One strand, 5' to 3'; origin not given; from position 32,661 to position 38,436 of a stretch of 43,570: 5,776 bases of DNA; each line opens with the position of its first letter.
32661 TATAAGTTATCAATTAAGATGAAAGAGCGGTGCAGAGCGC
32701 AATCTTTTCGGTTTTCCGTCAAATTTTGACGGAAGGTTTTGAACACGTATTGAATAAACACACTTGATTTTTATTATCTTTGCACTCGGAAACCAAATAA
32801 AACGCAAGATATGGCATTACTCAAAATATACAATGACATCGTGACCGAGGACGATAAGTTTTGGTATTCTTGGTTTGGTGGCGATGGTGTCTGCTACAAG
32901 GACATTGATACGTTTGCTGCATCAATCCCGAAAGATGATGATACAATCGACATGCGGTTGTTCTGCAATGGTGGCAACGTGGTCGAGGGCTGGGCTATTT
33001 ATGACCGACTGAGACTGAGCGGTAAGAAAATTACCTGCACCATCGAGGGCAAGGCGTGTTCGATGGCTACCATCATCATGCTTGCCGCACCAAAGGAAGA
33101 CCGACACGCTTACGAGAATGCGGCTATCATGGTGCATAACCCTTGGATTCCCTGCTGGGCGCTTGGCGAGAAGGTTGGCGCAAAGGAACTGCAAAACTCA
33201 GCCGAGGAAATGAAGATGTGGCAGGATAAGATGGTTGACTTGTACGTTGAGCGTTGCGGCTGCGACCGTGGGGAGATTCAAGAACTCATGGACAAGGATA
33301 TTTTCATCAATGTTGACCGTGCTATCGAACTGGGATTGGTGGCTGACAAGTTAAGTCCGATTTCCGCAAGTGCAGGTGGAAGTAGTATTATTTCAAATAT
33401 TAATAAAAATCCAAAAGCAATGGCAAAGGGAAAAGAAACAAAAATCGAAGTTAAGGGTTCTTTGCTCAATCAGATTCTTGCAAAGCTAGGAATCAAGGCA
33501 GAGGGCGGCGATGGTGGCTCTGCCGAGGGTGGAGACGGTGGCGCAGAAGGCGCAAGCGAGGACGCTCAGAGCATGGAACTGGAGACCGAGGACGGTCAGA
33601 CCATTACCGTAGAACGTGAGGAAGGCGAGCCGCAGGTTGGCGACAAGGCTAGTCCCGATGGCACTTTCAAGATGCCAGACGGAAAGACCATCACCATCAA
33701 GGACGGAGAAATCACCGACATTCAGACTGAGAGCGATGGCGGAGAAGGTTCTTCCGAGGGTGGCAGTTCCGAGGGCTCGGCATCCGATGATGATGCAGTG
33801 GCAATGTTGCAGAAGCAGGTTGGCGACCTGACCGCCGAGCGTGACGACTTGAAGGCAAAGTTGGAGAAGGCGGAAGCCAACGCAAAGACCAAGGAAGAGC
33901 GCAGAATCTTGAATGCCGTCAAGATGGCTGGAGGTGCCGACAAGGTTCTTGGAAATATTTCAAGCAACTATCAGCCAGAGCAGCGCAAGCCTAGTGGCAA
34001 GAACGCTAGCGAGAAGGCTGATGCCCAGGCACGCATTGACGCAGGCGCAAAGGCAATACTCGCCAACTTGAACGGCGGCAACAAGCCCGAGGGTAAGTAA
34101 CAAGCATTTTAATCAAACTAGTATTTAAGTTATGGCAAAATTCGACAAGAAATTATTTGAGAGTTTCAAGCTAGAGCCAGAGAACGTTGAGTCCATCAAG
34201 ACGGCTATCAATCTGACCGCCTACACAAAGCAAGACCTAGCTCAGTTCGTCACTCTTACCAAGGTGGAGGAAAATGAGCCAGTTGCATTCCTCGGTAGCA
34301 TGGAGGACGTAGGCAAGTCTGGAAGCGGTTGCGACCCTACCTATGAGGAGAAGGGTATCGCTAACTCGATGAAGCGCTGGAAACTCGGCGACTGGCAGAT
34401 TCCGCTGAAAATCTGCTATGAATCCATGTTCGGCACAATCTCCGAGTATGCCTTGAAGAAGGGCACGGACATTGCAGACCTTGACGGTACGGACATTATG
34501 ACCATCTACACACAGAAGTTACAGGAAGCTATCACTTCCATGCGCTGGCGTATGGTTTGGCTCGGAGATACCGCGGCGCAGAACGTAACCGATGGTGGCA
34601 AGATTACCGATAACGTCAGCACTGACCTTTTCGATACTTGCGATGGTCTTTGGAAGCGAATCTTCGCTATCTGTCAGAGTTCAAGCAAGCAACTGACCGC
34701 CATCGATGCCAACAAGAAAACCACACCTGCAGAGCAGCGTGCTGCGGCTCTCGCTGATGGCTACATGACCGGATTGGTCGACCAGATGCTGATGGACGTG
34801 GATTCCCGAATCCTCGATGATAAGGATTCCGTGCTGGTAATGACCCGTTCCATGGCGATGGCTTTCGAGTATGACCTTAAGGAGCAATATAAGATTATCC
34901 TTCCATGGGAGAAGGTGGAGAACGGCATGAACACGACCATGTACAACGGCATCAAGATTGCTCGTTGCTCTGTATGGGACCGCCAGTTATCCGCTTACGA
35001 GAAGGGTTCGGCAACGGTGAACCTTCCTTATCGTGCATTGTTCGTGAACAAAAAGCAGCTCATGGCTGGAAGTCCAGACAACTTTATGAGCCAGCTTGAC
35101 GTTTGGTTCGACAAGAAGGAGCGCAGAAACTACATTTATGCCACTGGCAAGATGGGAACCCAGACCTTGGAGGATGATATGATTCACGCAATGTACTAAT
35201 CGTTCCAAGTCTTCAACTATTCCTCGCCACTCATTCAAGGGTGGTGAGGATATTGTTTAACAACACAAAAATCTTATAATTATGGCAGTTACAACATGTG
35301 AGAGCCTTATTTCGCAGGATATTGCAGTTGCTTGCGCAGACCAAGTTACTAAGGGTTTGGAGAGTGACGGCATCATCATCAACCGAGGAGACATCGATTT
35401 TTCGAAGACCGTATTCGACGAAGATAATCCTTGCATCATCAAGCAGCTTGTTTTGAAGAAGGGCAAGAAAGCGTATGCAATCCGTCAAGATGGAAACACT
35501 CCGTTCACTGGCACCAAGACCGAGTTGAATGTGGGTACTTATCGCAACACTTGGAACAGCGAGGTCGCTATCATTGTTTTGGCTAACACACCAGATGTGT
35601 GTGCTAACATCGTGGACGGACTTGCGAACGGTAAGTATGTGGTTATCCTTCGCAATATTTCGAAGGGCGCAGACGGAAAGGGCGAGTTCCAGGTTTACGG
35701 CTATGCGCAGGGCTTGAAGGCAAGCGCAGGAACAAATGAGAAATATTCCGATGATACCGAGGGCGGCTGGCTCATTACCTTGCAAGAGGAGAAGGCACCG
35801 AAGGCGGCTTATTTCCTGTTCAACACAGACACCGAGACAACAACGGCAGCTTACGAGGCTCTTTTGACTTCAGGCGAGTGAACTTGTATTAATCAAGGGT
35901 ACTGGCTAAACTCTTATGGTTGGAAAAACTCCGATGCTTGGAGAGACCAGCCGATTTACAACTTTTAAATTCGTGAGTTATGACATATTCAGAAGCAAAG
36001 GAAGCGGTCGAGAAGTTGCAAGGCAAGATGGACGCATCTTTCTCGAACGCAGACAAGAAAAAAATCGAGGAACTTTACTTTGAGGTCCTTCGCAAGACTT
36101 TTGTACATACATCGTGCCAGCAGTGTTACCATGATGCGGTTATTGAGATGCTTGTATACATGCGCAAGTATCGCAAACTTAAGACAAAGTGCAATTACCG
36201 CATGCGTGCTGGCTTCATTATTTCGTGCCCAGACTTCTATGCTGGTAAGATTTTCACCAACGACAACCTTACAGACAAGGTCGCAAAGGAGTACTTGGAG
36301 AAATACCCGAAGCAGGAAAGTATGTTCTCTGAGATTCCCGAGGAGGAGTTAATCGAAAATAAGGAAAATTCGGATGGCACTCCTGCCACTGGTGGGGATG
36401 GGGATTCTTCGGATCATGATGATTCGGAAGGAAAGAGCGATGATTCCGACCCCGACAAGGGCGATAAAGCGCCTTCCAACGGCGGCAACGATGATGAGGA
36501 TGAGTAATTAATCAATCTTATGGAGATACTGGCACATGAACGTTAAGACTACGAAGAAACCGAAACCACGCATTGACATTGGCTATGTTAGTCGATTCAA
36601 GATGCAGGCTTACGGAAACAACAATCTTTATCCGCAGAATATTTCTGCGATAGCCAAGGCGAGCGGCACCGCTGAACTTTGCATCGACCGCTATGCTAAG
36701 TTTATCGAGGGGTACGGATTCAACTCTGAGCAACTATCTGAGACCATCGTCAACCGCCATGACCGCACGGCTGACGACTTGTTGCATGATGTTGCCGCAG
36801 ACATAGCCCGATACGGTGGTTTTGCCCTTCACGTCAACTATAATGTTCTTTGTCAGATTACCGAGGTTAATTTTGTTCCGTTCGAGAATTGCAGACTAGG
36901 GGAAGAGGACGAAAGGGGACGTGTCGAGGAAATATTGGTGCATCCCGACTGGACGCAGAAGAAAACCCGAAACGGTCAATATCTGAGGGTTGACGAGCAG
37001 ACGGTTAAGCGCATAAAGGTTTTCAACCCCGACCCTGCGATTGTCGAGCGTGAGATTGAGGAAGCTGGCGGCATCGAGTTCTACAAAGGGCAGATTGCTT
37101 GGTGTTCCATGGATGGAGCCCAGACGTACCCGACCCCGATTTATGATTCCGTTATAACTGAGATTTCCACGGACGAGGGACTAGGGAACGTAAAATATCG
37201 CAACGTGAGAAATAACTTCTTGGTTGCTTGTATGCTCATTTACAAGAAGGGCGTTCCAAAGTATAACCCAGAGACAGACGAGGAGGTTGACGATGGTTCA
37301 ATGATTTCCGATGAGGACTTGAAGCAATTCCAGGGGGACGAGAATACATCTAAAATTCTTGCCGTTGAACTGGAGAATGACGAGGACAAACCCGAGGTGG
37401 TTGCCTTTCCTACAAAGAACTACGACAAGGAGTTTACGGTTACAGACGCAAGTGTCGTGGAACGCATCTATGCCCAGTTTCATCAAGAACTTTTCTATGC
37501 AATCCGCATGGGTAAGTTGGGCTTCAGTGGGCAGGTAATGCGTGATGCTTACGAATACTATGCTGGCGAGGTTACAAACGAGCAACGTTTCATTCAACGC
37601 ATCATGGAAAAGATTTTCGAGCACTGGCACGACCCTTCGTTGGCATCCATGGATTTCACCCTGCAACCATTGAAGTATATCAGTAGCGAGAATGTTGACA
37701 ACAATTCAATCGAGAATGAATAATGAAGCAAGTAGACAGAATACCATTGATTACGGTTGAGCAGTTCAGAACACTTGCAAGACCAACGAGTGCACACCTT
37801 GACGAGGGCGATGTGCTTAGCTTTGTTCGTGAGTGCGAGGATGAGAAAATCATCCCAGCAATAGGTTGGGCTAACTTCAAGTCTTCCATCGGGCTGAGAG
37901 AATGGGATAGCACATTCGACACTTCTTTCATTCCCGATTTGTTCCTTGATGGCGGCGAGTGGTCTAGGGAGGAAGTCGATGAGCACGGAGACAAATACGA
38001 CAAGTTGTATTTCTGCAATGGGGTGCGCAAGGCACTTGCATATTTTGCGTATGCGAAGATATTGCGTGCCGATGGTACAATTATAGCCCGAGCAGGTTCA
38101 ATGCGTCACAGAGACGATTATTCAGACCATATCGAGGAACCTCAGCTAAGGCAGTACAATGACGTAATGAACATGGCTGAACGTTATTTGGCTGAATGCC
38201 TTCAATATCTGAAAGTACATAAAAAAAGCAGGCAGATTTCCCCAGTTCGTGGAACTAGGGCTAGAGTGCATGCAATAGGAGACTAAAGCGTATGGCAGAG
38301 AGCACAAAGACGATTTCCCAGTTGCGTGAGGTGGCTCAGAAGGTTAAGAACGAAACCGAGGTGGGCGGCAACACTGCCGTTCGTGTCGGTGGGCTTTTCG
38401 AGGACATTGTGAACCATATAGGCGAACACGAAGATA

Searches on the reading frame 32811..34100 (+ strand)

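Call 16: search_protein_families(library=phrogs, max_evalue=0.00001, proteins=[window:32811-34100:+])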
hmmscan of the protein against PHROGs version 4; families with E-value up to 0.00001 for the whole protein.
window:32811-34100:+ (429 aa): 8 families
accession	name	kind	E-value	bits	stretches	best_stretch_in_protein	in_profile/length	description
phrog_33547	-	unknown function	2.1e-37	129.9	2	253-394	202-333/357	-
phrog_94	-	head and packaging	8.6e-36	125.6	1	4-252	83-307/622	head maturation protease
phrog_1684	-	head and packaging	2.7e-29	103.6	1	14-207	46-232/284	head maturation protease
phrog_133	-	head and packaging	2e-25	90.6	1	41-188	44-186/668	head maturation protease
phrog_2976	-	head and packaging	5.9e-23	83.2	1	25-362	34-320/394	head maturation protease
phrog_3348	-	unknown function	3.1e-19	70.5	1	45-204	69-223/386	-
phrog_1827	-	other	4.6e-10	40.2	1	42-169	51-171/202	ATP-dependent protease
phrog_23753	-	head and packaging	3.4e-07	31.1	1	32-179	30-170/298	head maturation protease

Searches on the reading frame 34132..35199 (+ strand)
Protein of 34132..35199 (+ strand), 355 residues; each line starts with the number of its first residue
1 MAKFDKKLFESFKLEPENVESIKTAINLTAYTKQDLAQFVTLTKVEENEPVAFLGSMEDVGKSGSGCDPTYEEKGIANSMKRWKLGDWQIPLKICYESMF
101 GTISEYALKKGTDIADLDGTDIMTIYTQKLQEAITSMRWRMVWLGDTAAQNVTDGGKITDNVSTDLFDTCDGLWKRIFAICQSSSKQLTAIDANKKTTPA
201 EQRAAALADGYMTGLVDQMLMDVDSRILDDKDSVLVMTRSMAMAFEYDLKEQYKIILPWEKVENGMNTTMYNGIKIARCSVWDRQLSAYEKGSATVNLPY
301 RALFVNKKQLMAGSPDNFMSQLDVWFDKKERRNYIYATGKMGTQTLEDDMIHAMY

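Call 16: search_protein_families(library=phrogs, max_evalue=0.00001, proteins=[window:34132-35199:+])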
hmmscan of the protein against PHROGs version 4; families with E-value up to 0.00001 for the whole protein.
window:34132-35199:+ (355 aa): 1 family
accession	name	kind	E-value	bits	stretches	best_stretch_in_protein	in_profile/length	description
phrog_38780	-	unknown function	5e-56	191.5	1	55-355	56-360/360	-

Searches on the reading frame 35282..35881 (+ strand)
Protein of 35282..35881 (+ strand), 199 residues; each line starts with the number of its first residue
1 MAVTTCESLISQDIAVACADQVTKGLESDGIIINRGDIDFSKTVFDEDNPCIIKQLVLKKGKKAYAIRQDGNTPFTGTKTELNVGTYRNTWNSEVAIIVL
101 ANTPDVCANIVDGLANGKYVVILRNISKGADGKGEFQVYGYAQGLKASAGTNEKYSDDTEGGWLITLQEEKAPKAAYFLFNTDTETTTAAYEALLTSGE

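Call 16: search_protein_families(library=phrogs, max_evalue=0.00001, proteins=[window:35282-35881:+])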
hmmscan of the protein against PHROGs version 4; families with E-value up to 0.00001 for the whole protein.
window:35282-35881:+ (199 aa): 1 family
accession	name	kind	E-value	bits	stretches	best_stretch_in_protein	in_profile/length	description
phrog_21217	-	unknown function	2.4e-50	171.9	1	6-196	2-187/189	-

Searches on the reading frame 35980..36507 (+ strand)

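Call 16: search_protein_families(library=phrogs, max_evalue=0.00001, proteins=[window:35980-36507:+])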
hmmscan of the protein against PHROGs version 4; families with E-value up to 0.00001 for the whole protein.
window:35980-36507:+ (175 aa): 1 family
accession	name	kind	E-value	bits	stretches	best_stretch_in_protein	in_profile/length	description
phrog_37138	-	unknown function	3.3e-18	67.3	1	12-143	10-141/159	-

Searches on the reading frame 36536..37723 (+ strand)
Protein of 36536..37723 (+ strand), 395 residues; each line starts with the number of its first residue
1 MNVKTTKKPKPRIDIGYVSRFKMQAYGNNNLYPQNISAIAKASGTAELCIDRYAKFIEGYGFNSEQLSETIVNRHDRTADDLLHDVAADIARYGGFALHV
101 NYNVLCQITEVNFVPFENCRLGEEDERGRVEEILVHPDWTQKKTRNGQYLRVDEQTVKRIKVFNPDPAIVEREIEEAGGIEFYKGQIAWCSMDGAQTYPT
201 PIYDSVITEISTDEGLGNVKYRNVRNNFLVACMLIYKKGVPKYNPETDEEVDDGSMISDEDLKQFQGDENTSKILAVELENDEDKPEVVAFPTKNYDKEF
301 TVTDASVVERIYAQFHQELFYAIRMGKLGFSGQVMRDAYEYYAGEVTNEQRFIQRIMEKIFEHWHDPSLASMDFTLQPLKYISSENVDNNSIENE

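Call 16: search_protein_families(library=phrogs, max_evalue=0.00001, proteins=[window:36536-37723:+])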
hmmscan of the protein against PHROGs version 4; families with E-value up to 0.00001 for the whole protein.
window:36536-37723:+ (395 aa): 1 family
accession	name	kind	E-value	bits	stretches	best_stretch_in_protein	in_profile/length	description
phrog_11226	-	head and packaging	1.3e-121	407.4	1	1-386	1-384/388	portal protein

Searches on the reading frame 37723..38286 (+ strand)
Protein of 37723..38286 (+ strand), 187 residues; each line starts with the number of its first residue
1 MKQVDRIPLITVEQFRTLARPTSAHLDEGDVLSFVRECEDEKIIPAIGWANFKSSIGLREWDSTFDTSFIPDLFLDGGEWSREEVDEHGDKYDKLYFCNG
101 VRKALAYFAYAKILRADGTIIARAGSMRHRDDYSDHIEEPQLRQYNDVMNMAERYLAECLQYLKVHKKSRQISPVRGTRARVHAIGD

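Call 16: search_protein_families(library=phrogs, max_evalue=0.00001, proteins=[window:37723-38286:+])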
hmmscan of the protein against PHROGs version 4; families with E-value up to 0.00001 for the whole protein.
window:37723-38286:+ (187 aa): 1 family
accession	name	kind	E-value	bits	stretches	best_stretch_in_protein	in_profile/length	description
phrog_24616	-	unknown function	6.7e-18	66.2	1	16-169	12-161/185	-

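Call 42: search_protein_families(library=pfam, max_evalue=0.01, proteins=[window:37723-38286:+])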
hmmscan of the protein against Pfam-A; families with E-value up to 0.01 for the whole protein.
window:37723-38286:+ (187 aa): 1 family
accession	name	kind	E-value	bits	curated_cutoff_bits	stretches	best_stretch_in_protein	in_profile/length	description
PF20459.4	DUF6712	-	1.1e-09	38.7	25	1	95-168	32-106/121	Family of unknown function (DUF6712)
